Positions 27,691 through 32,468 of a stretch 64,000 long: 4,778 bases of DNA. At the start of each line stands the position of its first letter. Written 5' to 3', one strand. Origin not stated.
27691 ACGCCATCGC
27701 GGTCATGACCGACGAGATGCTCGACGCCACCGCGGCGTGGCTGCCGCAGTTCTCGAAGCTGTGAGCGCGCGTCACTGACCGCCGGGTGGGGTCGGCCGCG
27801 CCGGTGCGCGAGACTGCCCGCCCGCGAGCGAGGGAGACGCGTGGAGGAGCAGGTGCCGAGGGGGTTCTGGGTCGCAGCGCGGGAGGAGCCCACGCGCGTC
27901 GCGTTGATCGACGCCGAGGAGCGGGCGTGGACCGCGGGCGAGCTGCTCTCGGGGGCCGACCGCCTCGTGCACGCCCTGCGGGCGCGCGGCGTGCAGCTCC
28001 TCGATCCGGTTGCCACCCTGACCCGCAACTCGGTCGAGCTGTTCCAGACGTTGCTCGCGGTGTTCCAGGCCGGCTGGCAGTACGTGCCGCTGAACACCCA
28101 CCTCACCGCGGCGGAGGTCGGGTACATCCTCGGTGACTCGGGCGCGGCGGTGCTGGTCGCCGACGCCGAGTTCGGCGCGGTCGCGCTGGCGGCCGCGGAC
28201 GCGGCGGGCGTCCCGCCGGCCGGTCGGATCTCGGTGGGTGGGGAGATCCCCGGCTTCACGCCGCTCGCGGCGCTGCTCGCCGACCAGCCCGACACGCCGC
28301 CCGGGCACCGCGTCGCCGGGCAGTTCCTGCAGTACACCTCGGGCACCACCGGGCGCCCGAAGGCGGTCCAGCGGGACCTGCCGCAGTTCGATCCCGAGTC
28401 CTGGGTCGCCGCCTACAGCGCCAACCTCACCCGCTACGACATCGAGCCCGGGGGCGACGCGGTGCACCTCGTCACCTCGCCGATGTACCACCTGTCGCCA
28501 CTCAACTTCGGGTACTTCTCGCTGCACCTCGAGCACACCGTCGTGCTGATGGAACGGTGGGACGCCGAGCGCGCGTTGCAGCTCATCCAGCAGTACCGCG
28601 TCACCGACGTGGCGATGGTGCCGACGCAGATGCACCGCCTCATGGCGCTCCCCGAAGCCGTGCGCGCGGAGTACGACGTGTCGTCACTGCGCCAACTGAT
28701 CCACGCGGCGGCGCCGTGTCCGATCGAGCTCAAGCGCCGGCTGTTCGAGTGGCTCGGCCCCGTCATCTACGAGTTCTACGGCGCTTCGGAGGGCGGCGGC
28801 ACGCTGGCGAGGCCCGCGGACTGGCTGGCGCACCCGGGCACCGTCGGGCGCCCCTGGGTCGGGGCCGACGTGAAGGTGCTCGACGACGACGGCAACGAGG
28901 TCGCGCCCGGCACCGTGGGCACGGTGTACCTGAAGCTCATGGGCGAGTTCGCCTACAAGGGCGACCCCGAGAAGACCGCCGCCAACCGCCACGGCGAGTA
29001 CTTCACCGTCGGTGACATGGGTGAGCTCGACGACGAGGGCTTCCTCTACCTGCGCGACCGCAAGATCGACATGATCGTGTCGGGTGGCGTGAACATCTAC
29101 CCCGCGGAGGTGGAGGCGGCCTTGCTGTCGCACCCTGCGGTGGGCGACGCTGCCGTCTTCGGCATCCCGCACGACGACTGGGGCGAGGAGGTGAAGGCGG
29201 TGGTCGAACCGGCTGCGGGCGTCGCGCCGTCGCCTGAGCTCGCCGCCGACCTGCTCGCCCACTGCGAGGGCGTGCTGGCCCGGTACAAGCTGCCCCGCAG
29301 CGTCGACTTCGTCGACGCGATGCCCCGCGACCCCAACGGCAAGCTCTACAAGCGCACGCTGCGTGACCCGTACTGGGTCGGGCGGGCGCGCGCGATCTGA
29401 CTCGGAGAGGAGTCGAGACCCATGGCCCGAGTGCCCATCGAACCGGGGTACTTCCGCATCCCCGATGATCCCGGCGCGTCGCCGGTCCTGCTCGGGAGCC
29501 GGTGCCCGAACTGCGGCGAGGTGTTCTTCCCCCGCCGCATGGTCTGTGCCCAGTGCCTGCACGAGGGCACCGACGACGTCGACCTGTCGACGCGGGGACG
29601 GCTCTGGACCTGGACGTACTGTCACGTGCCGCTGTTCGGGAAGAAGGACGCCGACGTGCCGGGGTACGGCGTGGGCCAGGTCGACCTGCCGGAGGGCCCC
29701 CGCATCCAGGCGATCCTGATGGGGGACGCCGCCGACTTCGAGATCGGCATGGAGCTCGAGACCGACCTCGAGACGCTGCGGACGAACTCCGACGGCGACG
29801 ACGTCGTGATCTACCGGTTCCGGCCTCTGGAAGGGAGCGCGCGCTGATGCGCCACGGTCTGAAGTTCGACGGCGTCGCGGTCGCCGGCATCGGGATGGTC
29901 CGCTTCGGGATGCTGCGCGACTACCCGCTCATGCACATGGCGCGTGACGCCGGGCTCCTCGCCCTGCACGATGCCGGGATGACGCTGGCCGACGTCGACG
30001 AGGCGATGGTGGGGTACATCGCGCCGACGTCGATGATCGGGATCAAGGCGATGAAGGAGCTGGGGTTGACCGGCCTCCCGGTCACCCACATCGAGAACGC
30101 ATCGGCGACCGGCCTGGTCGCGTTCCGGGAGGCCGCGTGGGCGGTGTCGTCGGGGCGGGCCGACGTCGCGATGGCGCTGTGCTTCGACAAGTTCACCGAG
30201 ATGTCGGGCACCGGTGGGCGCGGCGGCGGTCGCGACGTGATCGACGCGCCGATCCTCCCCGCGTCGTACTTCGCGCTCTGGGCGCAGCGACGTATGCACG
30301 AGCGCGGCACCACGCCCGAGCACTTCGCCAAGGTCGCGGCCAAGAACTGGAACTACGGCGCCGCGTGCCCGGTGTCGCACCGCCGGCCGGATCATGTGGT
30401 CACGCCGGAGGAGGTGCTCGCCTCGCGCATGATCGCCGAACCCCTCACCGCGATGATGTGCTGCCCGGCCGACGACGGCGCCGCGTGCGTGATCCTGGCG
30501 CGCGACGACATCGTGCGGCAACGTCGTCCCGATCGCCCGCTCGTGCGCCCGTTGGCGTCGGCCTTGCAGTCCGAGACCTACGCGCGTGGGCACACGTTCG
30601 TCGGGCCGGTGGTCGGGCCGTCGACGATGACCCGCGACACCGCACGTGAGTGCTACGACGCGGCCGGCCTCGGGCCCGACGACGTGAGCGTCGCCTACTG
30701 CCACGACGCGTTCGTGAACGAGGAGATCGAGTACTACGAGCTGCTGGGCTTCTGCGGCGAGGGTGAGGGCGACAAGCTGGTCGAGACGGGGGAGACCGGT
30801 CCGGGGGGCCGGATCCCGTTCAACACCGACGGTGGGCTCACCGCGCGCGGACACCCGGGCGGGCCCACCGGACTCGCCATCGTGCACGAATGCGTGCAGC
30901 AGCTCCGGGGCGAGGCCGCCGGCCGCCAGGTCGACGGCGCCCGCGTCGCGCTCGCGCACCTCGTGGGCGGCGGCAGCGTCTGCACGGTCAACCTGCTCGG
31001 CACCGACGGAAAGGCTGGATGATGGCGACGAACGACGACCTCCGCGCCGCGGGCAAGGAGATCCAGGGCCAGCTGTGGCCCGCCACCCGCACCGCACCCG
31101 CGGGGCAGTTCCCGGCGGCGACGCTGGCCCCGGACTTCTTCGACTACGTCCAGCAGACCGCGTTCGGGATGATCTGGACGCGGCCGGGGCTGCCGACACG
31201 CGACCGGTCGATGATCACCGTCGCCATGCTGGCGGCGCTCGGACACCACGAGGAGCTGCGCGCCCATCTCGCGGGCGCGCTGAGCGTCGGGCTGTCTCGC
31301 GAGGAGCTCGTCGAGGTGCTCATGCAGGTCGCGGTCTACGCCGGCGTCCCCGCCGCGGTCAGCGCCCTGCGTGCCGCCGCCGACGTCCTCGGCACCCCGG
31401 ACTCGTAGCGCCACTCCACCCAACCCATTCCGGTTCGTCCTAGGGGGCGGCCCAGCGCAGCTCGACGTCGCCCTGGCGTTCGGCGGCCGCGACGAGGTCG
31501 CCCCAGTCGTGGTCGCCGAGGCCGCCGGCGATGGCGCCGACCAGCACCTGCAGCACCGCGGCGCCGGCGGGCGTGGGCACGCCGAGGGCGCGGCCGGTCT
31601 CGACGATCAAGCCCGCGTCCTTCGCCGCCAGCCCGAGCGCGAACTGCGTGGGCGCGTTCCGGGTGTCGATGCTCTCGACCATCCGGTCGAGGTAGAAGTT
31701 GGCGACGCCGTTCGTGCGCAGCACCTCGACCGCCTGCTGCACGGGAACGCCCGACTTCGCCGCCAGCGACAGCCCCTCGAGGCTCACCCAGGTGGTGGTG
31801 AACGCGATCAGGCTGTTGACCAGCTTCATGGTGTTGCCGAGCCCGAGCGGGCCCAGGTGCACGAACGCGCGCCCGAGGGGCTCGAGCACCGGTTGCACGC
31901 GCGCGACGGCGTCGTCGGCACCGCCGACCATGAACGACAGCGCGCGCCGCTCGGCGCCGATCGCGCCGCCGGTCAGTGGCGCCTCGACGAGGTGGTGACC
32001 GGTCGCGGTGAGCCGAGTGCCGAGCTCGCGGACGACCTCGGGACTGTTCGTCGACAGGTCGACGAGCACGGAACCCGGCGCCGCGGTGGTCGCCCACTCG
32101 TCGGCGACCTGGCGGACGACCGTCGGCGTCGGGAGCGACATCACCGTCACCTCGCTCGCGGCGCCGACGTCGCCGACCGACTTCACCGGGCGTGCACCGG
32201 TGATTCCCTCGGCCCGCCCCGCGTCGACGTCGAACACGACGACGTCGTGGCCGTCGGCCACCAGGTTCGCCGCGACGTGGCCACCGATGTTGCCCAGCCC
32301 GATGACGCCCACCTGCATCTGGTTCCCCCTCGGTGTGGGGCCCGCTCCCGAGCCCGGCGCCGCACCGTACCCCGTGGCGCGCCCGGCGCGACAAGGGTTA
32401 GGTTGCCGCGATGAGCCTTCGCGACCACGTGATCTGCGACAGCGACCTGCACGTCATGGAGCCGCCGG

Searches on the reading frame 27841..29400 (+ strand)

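Call 71: search_protein_families(library=pfam, proteins=[window:27841-29400:+], max_evalue=0.0001)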
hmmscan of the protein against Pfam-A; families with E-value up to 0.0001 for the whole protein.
window:27841-29400:+ (519 aa): 2 families
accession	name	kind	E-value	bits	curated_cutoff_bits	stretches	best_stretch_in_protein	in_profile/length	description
PF00501.34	AMP-binding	-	1.3e-64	218.8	29.9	1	10-365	2-375/384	AMP-binding enzyme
PF13193.12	AMP-binding_C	-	5e-20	72.6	24.5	1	423-501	1-76/76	AMP-binding enzyme C-terminal domain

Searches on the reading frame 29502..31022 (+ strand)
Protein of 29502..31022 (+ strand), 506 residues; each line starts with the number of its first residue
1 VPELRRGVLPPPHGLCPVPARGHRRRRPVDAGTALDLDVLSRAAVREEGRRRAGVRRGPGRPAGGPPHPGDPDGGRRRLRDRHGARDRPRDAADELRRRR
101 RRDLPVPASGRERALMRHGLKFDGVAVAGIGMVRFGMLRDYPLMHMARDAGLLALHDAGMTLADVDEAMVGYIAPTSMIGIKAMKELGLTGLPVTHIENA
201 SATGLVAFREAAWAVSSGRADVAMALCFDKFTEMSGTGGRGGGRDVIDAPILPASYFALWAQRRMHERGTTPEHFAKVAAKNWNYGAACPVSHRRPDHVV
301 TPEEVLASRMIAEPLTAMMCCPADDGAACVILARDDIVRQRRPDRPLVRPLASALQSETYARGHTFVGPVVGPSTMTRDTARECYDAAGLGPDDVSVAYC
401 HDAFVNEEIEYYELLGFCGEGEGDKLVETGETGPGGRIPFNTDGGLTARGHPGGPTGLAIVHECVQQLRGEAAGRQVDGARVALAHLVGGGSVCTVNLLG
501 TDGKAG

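Call 71: search_protein_families(library=pfam, proteins=[window:29502-31022:+], max_evalue=0.0001)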
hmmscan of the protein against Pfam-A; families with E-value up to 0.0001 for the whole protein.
window:29502-31022:+ (506 aa): 2 families
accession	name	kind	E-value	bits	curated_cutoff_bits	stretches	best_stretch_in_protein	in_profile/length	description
PF22691.2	Thiolase_C_1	-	1.3e-37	129.2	28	1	375-491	18-133/144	Thiolase C-terminal domain-like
PF00108.29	Thiolase_N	-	4e-08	33.4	26.4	1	134-233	10-117/260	Thiolase, N-terminal domain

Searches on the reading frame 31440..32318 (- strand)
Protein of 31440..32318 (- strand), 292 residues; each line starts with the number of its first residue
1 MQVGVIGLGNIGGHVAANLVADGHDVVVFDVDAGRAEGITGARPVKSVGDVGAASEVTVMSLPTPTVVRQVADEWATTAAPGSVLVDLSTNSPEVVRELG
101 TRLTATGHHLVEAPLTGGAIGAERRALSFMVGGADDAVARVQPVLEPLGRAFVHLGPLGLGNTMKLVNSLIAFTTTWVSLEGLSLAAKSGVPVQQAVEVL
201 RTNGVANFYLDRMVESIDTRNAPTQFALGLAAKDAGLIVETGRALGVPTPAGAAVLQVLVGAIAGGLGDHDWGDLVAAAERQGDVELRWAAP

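Call 71: search_protein_families(library=pfam, proteins=[window:31440-32318:-], max_evalue=0.0001)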
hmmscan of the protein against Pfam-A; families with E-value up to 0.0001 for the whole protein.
window:31440-32318:- (292 aa): 4 families
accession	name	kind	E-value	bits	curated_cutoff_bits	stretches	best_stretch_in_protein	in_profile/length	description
PF03446.21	NAD_binding_2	-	1.8e-32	113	21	1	2-156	1-161/161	NAD binding domain of 6-phosphogluconate dehydrogenase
PF14833.11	NAD_binding_11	-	3.2e-21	76.3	30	1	159-276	1-119/122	NAD-binding of NADP-dependent 3-hydroxyisobutyrate dehydrogenase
PF03807.23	F420_oxidored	-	3.1e-06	28.1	21.6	1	2-89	1-92/94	NADP oxidoreductase coenzyme F420-dependent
PF21761.2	RedAm-like_C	-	9.7e-06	26.3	27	1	171-278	15-124/127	NADPH-dependent reductive aminase-like, C-terminal domain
